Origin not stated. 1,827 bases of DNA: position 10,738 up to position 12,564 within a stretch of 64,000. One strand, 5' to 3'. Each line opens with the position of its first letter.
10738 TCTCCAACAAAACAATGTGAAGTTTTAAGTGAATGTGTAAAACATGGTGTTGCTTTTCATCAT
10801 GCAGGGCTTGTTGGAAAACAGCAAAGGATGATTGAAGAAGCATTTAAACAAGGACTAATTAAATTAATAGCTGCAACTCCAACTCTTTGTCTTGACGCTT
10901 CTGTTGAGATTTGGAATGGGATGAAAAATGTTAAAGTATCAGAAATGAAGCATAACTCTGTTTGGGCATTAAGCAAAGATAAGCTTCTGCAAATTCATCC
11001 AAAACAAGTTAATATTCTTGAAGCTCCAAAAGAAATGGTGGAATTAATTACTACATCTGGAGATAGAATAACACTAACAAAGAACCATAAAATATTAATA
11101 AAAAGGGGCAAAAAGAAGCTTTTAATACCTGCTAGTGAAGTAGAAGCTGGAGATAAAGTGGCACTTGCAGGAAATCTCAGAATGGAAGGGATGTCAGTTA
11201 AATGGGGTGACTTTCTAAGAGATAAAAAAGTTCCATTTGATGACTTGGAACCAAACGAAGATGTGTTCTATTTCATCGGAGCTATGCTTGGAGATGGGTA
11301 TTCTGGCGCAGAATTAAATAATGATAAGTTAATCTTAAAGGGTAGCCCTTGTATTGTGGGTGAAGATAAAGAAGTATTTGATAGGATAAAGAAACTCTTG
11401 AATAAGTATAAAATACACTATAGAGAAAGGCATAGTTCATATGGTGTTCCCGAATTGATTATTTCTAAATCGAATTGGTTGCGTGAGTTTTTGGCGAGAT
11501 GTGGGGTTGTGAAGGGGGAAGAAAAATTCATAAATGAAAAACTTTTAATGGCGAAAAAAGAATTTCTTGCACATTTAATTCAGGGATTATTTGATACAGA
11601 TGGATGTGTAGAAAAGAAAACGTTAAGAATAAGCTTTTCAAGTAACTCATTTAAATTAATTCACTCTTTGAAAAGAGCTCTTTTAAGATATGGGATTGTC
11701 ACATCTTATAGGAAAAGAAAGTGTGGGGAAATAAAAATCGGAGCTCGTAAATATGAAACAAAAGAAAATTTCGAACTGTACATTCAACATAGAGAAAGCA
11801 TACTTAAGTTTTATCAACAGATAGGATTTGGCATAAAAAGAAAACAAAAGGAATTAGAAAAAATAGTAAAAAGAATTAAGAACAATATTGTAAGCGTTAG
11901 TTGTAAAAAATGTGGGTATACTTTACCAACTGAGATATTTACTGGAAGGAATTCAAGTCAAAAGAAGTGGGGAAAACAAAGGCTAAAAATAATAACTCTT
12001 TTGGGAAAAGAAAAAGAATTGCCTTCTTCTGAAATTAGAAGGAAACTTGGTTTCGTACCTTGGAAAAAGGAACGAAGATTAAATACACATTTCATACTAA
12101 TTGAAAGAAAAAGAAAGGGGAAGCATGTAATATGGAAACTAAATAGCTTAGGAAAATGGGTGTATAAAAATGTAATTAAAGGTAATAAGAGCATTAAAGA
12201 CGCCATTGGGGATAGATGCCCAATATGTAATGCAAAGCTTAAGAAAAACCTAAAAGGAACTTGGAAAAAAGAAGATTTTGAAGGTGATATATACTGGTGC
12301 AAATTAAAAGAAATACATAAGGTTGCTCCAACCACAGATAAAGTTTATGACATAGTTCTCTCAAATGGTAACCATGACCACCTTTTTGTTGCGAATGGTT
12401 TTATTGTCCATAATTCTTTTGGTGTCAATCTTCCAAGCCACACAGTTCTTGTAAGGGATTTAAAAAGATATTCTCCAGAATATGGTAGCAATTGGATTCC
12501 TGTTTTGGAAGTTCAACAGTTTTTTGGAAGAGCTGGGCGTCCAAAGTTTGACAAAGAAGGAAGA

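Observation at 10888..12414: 509-aa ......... intein inserted in a conserved helicase motif of Hel308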

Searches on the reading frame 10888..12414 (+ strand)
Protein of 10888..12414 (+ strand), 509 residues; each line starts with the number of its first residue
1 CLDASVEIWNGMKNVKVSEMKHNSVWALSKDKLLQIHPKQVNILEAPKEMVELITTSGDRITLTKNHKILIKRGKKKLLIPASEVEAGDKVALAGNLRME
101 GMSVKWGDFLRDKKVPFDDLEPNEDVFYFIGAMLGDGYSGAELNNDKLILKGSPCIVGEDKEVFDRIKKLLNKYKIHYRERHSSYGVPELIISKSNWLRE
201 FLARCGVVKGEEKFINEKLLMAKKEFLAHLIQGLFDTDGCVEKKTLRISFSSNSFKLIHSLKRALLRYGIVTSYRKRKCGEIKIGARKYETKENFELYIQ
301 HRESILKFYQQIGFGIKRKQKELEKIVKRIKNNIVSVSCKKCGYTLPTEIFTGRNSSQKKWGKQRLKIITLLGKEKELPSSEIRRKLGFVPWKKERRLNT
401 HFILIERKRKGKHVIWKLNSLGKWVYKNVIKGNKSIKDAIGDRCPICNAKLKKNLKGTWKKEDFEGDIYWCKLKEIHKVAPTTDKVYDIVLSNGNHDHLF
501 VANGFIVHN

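Call 4: search_protein_families(library=pfam, proteins=[window:10888-12414:+], max_evalue=1)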
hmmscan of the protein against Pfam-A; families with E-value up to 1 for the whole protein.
window:10888-12414:+ (509 aa): 12 families
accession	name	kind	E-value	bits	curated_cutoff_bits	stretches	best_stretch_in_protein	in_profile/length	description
PF14528.11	LAGLIDADG_3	-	2.6e-18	66.5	22.5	2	226-313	2-82/82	LAGLIDADG-like domain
PF14890.11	Intein_splicing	-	1.5e-16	61.1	35.8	1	10-509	5-155/155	Intein splicing domain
PF14527.11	LAGLIDADG_WhiA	-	0.0028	18.2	23.2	0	156-216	26-85/93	WhiA LAGLIDADG-like domain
PF01079.26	Hint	-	0.016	15.2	29.7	1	45-93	62-116/213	Hint module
PF02980.22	FokI_dom_2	-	0.028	15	25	1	230-323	53-132/136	FokI, recognition domain, subdomain 2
PF21349.2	RUBY_RBDX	-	0.038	13.9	26.5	0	439-450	14-25/30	Rubrerythrin, rubredoxin-like domain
PF09855.14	Zn_ribbon_13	-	0.039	14.6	23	1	323-358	22-54/63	Nucleic-acid-binding protein containing Zn-ribbon domain (DUF2082)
PF07807.16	RED_C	-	0.15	13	27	0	284-320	36-70/112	RED-like protein C-terminal region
PF23893.1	Y4YQ_C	-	0.21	11.8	27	0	128-151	22-45/53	Uncharacterised protein Y4YQ C-terminal domain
PF19335.5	HMBD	-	0.22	12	23.6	1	441-454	16-28/28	Heavy metal binding domain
PF00935.25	Ribosomal_L44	-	0.31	11.9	25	0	311-350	29-67/76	Ribosomal protein L44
PF10482.14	CtIP_N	-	0.67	10.3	27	1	316-383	47-112/120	Tumour-suppressor protein CtIP N-terminal domain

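Call 5: search_protein_families(library=ncbifam, proteins=[window:10888-12414:+], max_evalue=1)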
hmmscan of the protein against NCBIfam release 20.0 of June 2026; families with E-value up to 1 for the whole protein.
window:10888-12414:+ (509 aa): 10 families
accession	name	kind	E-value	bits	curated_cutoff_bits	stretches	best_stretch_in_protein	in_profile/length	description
NF011491.0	PRK14898.1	equivalog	5e-23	81.1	783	1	30-334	129-429/860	DNA-directed RNA polymerase subunit A''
NF005852.0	PRK07773.1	equivalog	1.3e-17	63.4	780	3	161-334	550-716/886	replicative DNA helicase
NF011418.0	PRK14845.1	equivalog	6.7e-17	60.5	756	1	17-509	60-474/1049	translation initiation factor IF-2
NF038098.1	GyrA_w_intein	exception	4.7e-11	41.3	1850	1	175-341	283-439/1232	intein-containing DNA gyrase subunit A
NF038162.1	RtcB_rel_intein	exception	4.2e-06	25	1150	1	460-509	531-578/961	intein-containing RtcB family protein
NF011302.0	PRK14714.1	equivalog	0.00039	18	1791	1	31-100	987-1059/1350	DNA-directed DNA polymerase II large subunit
NF007072.0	PRK09519.1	equivalog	0.00043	18.8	1024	1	226-308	461-550/790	intein-containing recombinase RecA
TIGR01445.1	intein_Nterm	domain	0.0017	19.3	24.5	1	24-71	36-83/83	intein N-terminal splicing region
TIGR01443.1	intein_Cterm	domain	0.0039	17.4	15.6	1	485-509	1-23/24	intein C-terminal splicing region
NF033788.1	HTH_metalloreg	subfamily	0.14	12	55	0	364-418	12-68/77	metalloregulator ArsR/SmtB family transcription factor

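Call 7: search_solved_structures(query=window:10888-12414:+, max_evalue=0.01, show_alignments=2)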
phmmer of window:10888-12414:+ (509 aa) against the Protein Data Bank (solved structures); distinct sequences matched with E-value up to 0.01: 4.
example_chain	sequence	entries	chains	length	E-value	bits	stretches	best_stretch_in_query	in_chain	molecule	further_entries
5o9j_A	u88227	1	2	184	4.1e-05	25.6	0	464-509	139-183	Transcription initiation factor IIB,Transcription initiation factor IIB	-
5o9i_A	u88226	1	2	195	0.00027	22.9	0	448-509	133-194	Transcription initiation factor IIB,Transcription initiation factor IIB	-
6rpp_A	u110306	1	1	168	0.0036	19.2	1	35-109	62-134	Cell division control protein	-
6rpq_A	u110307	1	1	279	0.009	17.9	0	458-509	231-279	Ubiquitin-like protein SMT3,1108aa long hypothetical cell division control protein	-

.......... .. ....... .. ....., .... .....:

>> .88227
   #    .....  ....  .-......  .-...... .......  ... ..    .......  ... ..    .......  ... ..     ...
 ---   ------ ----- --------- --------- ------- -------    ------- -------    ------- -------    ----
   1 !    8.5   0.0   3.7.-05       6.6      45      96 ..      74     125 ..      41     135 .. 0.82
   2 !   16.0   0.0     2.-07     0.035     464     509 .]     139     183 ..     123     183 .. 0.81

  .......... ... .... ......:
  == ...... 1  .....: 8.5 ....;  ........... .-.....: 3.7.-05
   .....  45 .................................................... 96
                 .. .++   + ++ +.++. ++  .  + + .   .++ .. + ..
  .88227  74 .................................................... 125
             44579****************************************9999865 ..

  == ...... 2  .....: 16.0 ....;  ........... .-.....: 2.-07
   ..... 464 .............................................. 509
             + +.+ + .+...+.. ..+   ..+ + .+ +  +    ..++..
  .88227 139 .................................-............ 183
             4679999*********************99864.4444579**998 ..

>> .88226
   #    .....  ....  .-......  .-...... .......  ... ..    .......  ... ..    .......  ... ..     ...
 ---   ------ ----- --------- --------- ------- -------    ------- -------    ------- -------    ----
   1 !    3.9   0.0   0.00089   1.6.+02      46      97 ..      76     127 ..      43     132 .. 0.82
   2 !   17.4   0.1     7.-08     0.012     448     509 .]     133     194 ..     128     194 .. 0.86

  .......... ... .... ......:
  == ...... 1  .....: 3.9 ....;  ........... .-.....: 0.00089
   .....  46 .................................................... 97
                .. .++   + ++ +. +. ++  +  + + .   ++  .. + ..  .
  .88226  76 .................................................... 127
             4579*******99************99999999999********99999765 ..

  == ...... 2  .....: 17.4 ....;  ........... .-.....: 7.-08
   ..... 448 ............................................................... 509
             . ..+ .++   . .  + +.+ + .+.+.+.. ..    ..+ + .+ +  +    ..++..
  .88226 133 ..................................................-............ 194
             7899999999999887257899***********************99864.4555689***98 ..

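Call 24: predict_structure(alignment_id=A1)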
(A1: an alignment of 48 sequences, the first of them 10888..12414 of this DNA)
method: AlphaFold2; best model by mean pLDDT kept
length: 509 residues; sequences in the alignment: 48
mean_pLDDT: 94.4   pTM: 0.88
mean pLDDT of the five models: 94.4, 94.1, 93.8, 93.6, 93.6
residues with pLDDT >= 90: 453; 70-90: 53; 50-70: 3; < 50: 0
segments of 3 or more residues with pLDDT < 50: none
pLDDT, mean of each block of 10 residues (from residue 1): 95 93 91 94 97 97 97 95 97 96 95 92 97 97 92 95 97 96 94 96 95 96 97 97 94 96 98 94 90 95 96 97 94 90 94 93 97 94 96 92 95 95 96 90 93 78 92 97 96 86 96
secondary structure, 60 per line:
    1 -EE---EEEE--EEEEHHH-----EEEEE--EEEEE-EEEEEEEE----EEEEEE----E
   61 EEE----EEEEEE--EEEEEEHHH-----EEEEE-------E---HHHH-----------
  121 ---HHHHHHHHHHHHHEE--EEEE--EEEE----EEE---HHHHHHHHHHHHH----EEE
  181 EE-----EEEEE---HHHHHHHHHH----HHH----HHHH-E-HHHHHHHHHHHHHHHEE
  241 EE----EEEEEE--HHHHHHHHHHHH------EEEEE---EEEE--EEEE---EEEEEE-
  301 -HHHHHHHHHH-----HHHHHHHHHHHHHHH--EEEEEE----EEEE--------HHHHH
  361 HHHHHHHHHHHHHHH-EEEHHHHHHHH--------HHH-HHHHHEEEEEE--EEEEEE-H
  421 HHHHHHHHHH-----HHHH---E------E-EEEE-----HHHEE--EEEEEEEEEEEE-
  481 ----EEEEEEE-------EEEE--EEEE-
elements in order: E7-10 E13-16 E25-29 E32-36 E38-45 E50-55 E60-63 E68-73 E76-81 E90-94 H106-109 H124-136 E141-144 E147-150 E155-157 H161-173 E178-182 E188-192 H196-205 H217-220 H224-238 E239-242 E247-252 H255-266 E273-277 E281-284 E287-290 E294-299 H302-311 H317-331 E334-339 E344-347 H356-375 E377-379 H380-387 H400-404 E405-410 E413-418 H420-430 H436-439 E452-455 E468-479 E485-491 E499-502 E505-508

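Call 27: fold_search(model_id=the predicted structure, library=pdb)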
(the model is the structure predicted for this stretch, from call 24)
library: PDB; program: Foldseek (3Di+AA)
matches with E <= 10: 1073; with E <= 0.001: 90
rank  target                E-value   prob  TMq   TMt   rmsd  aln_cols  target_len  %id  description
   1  7qss                  1.2e-18  1.00  0.55  0.65  10.9       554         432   17  Crystal structure of homing endonuclease-associated TliVMA intein (C1A) (released 2022-03-30)
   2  7qsu                  2.2e-17  1.00  0.55  0.75   7.5       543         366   14  Crystal structure of homing endonuclease-associated TliVMA intein (C1A, d333-339) (released 2022-03-30)
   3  1dq3                  2.3e-16  1.00  0.53  0.58  12.0       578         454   15  CRYSTAL STRUCTURE OF AN ARCHAEAL INTEIN-ENCODED HOMING ENDONUCLEASE PI-PFUI (released 2000-07-05)
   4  7qst                  1.9e-13  1.00  0.50  0.69   9.6       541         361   14  Crystal structure of homing endonuclease-associated PhoVMA intein (C1A) (released 2022-03-30)
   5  2cw7                  1.1e-12  1.00  0.52  0.50  13.4       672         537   11  Crystal structure of intein homing endonuclease II (released 2006-04-18)
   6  1vde_B                1.2e-10  1.00  0.48  0.56   9.4       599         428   10  PI-SCEI, A HOMING ENDONUCLEASE WITH PROTEIN SPLICING ACTIVITY (released 1998-04-08)
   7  1ef0_A                3.7e-10  1.00  0.42  0.49   7.8       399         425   13  CRYSTAL STRUCTURE OF PI-SCEI MINIPRECURSOR (released 2000-06-07)
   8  1vde_A                9.9e-10  1.00  0.49  0.57  10.0       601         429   11  PI-SCEI, A HOMING ENDONUCLEASE WITH PROTEIN SPLICING ACTIVITY (released 1998-04-08)
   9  1lws_A                6.1e-09  1.00  0.50  0.58   9.2       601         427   11  Crystal structure of the intein homing endonuclease PI-SceI bound to its recognition sequence (released 2002-09-27)
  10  1jva_B                7.4e-09  1.00  0.50  0.58   8.6       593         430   11  CRYSTAL STRUCTURE OF THE VMA1-DERIVED ENDONUCLEASE BEARING THE N AND C EXTEIN PROPEPTIDES (released 2002-08-29)
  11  1dfa                  1.1e-08  1.00  0.48  0.58   9.5       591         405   12  CRYSTAL STRUCTURE OF PI-SCEI IN C2 SPACE GROUP (released 1999-12-08)
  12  1um2_B                1.3e-08  1.00  0.50  0.59   9.1       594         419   11  Crystal Structure of the Vma1-Derived Endonuclease with the Ligated Extein Segment (released 2004-09-22)
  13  1lwt_A                1.9e-08  1.00  0.48  0.53  13.3       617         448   11  Crystal structure of the intein homing endonuclease PI-SceI bound to its substrate DNA (Ca2+ free) (released 2002-09-27)
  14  1um2_A                1.4e-07  1.00  0.47  0.56  10.4       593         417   11  Crystal Structure of the Vma1-Derived Endonuclease with the Ligated Extein Segment (released 2004-09-22)
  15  1jva_A                2.5e-07  1.00  0.49  0.56   8.8       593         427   11  CRYSTAL STRUCTURE OF THE VMA1-DERIVED ENDONUCLEASE BEARING THE N AND C EXTEIN PROPEPTIDES (released 2002-08-29)
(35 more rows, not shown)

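Call 32: find_related_loci(query=A3, collection=genome_contigs, flank=3000)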
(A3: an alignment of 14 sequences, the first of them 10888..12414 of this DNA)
Query A3 (509 aa) in genome_contigs; peptide patterns used: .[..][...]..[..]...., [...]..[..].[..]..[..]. (x = any residue, [..] = any of these).
248 stretches matched a pattern; 95 encode a relative of the query (tblastn E <= 1e-3); the best 80 are kept; 80 distinct loci.
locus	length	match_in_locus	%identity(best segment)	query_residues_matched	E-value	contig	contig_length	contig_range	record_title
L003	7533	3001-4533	46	1-509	5e-148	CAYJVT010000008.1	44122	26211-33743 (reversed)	MAG TPA_asm: uncultured archaeon isolate ERP125453_co1_377 genome assembly, contig: NODE_623_length_44122_cov_16.254295,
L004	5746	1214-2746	45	1-509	3e-144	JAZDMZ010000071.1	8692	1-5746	MAG: Candidatus Aenigmatarchaeota archaeon isolate MEGAHIT-group-0.686 k141_10055175, whole genome shotgun sequence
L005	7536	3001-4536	44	1-509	2e-143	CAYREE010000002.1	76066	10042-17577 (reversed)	MAG TPA_asm: uncultured archaeon isolate SRP077602_co7_59 genome assembly, contig: NODE_1233_length_76066_cov_4.809646,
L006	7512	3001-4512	46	1-509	5e-139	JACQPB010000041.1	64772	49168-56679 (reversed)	MAG: Candidatus Iainarchaeum archaeon isolate NC_groundwater_1296_Ag_S-0.2um_52_80 S_p2_S4_coassembly_k141_2345282, whol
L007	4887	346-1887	44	1-509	5e-135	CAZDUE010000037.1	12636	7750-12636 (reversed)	MAG TPA_asm: uncultured Methanosarcinales archaeon isolate binchicken_co125_66 genome assembly, contig: NODE_10138_lengt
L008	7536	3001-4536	43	1-509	2e-134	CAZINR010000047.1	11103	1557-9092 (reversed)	MAG TPA_asm: uncultured archaeon isolate SRP332253_co2_107 genome assembly, contig: NODE_5861_length_11103_cov_4.350923,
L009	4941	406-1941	45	1-509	2e-132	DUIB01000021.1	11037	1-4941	MAG TPA_asm: Candidatus Woesearchaeota archaeon isolate UBA12459 contig_22664, whole genome shotgun sequence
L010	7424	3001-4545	42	1-509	1e-132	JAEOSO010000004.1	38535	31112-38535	MAG: Candidatus Borrarchaeota archaeon isolate Yap75.bin3.45 contig-145_421, whole genome shotgun sequence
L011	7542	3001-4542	44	1-509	7e-132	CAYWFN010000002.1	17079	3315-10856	MAG TPA_asm: uncultured Methanosarcinales archaeon isolate SRP077602_co6_365 genome assembly, contig: NODE_5326_length_1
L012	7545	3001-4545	42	1-509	3e-130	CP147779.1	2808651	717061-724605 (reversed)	MAG: Promethearchaeati archaeon SRVP18_Atabeyarchaeia-1 chromosome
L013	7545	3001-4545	42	1-509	2e-129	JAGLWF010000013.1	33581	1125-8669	MAG: Nanoarchaeota archaeon isolate RS_12_14 ZL285.bin.14.fa_13, whole genome shotgun sequence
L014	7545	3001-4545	41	1-509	2e-129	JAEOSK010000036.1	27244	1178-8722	MAG: Candidatus Hermodarchaeum yapensis isolate Yap4.bin9.105 contig-145_1685, whole genome shotgun sequence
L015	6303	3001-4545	42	1-509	3e-129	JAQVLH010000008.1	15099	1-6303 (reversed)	MAG: Candidatus Nanoarchaeia archaeon isolate STF1_105 NODE_10815_length_15099_cov_2.910366_Sandtown_F1, whole genome sh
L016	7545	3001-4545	41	1-509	5e-129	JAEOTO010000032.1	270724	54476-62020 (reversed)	MAG: Candidatus Hermodarchaeota archaeon isolate YT2_032 k127_30088578, whole genome shotgun sequence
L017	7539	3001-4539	42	1-509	2e-128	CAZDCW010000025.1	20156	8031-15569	MAG TPA_asm: uncultured Methanosarcinales archaeon isolate SRP090828_co2_162 genome assembly, contig: NODE_913_length_20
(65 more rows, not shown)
